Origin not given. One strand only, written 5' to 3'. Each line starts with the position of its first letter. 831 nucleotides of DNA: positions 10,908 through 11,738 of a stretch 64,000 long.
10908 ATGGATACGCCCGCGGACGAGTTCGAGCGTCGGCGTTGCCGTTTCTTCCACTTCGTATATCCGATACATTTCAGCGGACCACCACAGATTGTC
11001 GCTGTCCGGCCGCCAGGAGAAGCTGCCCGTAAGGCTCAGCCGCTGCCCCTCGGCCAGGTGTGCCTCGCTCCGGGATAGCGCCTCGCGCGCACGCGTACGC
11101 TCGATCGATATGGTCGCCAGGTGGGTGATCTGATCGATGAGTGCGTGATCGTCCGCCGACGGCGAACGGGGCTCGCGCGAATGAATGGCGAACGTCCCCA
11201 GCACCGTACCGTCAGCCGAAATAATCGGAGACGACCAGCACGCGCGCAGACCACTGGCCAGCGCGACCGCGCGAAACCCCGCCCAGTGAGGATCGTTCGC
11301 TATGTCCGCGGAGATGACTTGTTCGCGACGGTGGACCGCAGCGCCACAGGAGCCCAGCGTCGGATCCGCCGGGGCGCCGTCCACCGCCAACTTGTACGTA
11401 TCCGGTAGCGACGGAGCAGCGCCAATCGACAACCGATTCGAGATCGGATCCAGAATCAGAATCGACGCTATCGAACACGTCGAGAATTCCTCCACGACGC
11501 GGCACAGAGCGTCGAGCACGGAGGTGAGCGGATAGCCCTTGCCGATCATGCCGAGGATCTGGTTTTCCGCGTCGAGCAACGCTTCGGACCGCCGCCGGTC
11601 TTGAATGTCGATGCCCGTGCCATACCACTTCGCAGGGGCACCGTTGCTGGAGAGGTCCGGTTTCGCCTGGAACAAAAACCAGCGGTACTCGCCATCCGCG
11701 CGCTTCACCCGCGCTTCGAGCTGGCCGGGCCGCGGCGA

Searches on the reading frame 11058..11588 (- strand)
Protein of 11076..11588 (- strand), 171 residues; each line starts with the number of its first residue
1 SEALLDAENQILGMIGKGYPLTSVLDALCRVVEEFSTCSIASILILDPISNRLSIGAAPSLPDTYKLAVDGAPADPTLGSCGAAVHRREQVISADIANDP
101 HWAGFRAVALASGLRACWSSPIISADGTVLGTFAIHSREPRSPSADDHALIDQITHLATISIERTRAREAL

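Call 54: search_solved_structures(query=window:11076-11588:-, max_evalue=1, show_alignments=3)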
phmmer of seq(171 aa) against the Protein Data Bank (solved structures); distinct sequences matched with E-value up to 1: 2.
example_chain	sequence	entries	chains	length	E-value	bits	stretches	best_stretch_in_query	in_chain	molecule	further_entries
3hcy_A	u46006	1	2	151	0.054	16.6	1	24-168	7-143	Putative two-component sensor histidine kinase protein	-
4zmu_A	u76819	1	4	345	0.88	12.7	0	68-148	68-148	diguanylate cyclase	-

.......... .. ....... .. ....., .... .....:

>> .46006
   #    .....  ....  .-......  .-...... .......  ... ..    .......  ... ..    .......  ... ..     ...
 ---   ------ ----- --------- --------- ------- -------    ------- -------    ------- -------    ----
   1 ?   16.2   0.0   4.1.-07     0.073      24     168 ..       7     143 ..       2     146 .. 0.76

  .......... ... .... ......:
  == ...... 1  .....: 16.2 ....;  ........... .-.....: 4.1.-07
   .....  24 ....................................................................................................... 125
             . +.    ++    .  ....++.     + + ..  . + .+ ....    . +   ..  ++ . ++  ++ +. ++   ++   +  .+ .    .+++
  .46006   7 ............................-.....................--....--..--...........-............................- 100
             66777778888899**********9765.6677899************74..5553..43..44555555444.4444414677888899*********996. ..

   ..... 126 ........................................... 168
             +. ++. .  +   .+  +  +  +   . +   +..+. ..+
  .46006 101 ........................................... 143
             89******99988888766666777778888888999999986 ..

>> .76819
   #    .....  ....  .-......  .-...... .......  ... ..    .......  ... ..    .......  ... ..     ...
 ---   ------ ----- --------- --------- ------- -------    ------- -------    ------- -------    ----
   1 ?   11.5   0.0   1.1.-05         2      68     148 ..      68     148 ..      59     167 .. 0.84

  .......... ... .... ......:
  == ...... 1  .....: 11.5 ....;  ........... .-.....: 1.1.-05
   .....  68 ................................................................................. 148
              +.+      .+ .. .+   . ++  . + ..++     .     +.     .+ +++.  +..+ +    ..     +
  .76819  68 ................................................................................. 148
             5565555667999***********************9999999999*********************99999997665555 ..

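Call 80: predict_structure(protein=window:11058-11570:-)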
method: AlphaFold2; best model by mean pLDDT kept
length: 171 residues; sequences in the alignment: 1
mean_pLDDT: 54.8   pTM: 0.49
mean pLDDT of the five models: 54.8, 44.4, 42.4, 37.7, 36.9
residues with pLDDT >= 90: 0; 70-90: 25; 50-70: 86; < 50: 60
segments of 3 or more residues with pLDDT < 50: 41-46, 55-107
pLDDT, mean of each block of 10 residues (from residue 1): 62 66 64 55 49 49 35 29 27 42 48 65 64 61 70 71 74 57
secondary structure, 60 per line:
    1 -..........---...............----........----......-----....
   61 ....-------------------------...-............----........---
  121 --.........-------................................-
elements in order: H2-11 H15-29 E34-41 E46-51 H57-64 H94-105 E110-117 E123-131 H139-170
